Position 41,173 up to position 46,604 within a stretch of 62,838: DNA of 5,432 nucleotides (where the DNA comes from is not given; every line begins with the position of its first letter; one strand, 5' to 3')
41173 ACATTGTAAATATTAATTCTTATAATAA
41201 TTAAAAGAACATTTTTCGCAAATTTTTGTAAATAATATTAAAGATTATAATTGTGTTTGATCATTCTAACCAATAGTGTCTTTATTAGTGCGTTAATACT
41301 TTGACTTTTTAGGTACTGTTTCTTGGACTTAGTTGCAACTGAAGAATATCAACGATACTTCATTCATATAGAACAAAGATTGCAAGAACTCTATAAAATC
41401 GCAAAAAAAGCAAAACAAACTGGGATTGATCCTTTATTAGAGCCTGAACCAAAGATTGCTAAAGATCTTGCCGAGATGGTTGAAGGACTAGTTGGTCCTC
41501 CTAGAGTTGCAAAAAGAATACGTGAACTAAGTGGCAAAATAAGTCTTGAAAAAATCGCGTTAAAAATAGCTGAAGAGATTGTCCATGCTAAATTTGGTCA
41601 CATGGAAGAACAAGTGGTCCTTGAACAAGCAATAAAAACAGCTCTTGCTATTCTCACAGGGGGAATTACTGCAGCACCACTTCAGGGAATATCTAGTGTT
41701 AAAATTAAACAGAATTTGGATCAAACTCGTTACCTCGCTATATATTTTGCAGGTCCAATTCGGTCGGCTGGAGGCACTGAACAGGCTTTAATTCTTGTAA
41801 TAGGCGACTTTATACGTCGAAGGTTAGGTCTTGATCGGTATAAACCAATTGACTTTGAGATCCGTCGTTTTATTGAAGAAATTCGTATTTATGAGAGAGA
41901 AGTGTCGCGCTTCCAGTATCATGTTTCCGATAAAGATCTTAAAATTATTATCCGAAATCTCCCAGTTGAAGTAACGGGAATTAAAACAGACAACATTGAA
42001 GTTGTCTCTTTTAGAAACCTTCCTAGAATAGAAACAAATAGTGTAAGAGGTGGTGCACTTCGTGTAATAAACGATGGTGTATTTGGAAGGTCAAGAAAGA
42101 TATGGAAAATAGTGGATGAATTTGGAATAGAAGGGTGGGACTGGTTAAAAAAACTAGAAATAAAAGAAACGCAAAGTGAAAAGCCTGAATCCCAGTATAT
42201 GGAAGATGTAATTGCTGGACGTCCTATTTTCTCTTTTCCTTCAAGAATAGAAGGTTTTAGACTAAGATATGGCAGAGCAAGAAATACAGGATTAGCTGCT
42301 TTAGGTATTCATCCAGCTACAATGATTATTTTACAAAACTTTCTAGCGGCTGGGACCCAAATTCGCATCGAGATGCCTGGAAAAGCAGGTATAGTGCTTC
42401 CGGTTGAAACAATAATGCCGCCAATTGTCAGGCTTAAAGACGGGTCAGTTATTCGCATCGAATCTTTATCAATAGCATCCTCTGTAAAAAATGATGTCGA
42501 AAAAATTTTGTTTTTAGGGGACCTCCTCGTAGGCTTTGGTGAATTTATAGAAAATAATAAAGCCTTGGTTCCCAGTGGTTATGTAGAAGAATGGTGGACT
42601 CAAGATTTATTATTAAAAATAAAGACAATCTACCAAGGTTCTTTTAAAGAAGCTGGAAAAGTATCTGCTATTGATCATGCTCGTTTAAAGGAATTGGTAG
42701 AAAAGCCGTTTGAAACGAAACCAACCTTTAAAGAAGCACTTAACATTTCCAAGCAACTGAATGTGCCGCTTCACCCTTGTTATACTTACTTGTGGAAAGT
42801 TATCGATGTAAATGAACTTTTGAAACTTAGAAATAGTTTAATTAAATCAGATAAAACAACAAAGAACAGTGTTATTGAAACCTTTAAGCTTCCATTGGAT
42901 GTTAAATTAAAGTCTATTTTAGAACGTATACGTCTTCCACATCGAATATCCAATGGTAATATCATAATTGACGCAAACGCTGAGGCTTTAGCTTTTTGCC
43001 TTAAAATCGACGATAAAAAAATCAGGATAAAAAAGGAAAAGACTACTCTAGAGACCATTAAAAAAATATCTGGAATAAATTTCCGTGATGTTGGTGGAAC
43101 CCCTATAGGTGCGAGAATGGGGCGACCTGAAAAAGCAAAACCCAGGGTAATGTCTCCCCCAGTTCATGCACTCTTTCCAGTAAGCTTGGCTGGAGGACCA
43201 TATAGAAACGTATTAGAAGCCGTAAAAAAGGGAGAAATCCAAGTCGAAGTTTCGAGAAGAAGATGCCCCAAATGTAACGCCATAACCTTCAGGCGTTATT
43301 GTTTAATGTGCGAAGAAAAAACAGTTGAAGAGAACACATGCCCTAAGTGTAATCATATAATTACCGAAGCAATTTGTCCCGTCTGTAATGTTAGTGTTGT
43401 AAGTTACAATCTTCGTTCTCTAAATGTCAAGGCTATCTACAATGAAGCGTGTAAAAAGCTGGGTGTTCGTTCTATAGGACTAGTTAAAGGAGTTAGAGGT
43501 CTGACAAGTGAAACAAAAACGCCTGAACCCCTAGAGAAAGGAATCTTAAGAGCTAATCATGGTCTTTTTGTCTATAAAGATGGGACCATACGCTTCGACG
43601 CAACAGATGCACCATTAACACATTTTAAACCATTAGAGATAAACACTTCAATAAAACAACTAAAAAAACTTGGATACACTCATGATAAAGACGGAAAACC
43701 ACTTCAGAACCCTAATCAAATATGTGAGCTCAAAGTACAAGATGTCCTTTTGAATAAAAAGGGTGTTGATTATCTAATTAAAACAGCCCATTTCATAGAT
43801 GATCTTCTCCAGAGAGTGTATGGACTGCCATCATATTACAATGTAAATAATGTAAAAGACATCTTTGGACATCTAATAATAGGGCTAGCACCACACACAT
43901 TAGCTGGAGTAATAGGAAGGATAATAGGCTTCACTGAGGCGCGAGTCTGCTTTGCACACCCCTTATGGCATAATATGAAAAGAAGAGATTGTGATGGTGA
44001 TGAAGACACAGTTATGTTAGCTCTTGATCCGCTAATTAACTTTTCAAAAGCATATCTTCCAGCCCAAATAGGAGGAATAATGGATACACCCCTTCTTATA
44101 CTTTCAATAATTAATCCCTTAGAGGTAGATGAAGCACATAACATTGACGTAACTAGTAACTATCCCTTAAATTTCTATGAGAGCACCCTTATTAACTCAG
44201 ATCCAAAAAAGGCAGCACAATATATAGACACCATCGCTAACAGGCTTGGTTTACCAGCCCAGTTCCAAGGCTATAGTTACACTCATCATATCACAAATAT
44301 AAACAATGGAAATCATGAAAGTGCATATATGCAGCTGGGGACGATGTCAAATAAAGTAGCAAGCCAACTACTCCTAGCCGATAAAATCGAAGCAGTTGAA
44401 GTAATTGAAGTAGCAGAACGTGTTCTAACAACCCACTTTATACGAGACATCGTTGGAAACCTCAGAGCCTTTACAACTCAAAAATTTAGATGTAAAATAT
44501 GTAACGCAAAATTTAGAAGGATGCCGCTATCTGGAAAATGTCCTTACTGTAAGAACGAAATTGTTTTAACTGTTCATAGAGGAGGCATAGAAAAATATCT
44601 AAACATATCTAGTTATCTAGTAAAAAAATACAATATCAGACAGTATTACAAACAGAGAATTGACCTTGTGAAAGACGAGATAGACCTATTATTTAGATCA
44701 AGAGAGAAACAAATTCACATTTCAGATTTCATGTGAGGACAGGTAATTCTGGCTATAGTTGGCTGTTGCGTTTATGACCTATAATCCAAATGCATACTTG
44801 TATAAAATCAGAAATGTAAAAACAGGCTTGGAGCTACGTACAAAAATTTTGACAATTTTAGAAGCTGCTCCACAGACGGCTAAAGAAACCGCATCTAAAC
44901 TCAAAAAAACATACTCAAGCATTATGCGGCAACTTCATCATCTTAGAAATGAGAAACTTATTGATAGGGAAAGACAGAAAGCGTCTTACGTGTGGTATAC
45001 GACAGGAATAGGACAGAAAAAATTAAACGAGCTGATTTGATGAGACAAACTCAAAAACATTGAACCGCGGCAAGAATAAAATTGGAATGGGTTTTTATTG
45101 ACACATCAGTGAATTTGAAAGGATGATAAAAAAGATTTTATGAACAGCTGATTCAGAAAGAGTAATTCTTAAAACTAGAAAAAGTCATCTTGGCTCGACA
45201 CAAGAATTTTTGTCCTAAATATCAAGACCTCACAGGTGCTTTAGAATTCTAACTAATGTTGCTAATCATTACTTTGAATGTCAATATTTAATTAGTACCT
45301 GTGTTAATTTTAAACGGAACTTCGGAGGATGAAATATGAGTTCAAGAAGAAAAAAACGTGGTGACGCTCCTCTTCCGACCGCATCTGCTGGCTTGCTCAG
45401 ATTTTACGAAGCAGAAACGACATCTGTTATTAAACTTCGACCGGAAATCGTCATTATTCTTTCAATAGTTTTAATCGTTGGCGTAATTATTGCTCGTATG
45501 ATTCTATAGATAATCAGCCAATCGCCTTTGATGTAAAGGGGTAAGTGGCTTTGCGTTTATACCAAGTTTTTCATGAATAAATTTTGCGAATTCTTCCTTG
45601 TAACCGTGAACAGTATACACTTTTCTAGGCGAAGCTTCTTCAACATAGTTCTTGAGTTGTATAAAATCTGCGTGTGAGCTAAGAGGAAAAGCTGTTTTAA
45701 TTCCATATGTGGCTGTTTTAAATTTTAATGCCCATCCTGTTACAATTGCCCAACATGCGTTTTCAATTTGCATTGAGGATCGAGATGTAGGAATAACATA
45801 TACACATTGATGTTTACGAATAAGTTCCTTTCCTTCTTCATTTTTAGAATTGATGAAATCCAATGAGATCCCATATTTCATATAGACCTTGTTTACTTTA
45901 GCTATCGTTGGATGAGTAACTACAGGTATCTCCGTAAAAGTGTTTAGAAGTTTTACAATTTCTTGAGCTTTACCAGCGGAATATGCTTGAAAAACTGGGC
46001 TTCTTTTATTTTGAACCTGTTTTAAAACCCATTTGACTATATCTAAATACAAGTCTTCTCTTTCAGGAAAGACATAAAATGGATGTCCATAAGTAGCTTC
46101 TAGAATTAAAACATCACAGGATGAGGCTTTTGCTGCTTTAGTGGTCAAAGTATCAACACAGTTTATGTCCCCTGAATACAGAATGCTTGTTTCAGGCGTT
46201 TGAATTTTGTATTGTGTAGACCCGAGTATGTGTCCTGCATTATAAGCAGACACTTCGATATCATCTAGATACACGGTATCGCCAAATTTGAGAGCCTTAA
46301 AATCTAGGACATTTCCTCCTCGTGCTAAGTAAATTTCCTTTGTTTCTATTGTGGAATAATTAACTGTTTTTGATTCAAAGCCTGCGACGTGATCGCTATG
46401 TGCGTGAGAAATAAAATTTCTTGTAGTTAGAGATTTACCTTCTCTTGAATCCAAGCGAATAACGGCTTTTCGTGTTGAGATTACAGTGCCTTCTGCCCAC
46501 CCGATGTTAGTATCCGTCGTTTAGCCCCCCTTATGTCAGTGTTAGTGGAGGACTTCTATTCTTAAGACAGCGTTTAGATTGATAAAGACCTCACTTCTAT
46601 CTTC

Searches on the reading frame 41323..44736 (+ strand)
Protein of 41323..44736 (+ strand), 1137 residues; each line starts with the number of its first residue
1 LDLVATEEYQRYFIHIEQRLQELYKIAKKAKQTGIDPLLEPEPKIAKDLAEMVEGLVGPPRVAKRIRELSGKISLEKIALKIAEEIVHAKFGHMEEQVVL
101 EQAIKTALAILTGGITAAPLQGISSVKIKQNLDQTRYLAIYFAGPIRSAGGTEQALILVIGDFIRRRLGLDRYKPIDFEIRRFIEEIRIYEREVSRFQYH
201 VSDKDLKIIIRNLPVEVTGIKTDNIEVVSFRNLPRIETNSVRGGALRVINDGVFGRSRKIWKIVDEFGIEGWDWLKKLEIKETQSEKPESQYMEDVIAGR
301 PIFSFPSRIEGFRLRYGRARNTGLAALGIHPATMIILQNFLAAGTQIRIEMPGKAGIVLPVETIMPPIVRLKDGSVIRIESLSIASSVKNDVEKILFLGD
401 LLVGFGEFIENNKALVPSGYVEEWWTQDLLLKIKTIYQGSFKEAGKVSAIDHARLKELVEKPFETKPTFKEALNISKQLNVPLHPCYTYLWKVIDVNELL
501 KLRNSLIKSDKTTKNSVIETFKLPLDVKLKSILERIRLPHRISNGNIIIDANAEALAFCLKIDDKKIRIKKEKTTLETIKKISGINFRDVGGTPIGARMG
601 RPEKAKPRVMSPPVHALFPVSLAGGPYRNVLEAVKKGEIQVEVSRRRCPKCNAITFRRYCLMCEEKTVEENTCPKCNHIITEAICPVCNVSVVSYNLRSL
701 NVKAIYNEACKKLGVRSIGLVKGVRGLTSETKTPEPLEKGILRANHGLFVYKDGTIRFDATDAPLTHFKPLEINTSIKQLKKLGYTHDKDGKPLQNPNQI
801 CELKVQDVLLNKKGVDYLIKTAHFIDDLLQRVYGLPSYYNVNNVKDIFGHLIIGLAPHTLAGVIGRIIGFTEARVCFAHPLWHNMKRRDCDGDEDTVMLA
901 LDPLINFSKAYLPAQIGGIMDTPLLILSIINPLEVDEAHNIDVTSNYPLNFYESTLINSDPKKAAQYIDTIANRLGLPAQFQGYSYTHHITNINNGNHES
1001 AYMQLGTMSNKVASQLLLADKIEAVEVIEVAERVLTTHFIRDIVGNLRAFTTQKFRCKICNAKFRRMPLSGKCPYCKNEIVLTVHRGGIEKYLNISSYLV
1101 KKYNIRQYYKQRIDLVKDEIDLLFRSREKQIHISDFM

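Call 28: search_protein_families(library=pfam, proteins=[window:41323-44736:+], max_evalue=0.01)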
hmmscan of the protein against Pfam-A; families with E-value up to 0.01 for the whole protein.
window:41323-44736:+ (1137 aa): 3 families
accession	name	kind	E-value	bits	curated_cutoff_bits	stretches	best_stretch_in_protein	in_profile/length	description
PF24844.1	PolC_DP2_central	-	2.2e-126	422.2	24.3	1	283-679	5-369/372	DNA polymerase II large subunit DP2, central domain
PF24846.1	PolC_DP2_cat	-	6.1e-126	419.8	24.3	1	718-1011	5-299/299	DNA polymerase II large subunit DP2, catalytic domain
PF03833.19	PolC_DP2_N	-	2e-105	352.3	24.3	1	11-278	1-268/271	DNA polymerase II large subunit DP2, N-terminal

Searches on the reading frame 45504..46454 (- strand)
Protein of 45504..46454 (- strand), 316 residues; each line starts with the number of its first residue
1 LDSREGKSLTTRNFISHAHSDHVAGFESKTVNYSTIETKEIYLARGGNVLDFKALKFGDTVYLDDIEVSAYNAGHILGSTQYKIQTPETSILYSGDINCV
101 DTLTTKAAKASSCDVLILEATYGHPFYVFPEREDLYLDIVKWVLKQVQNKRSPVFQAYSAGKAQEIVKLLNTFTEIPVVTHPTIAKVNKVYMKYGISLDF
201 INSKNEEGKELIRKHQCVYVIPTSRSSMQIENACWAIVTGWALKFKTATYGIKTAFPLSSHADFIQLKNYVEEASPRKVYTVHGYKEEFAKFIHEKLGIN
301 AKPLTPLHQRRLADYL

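Call 28: search_protein_families(library=pfam, proteins=[window:45504-46454:-], max_evalue=0.01)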
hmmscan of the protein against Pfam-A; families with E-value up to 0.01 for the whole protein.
window:45504-46454:- (316 aa): 3 families
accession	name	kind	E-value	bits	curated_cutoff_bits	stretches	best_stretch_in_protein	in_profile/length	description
PF07521.17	RMMBL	-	9.8e-08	32.3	21.6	1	257-301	12-60/63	Zn-dependent metallo-hydrolase RNA specificity domain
PF16661.11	Lactamase_B_6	-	2.8e-06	27.3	27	1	52-98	113-163/193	Metallo-beta-lactamase superfamily domain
PF12706.13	Lactamase_B_2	-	0.00056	20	27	1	14-122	35-166/200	Beta-lactamase superfamily domain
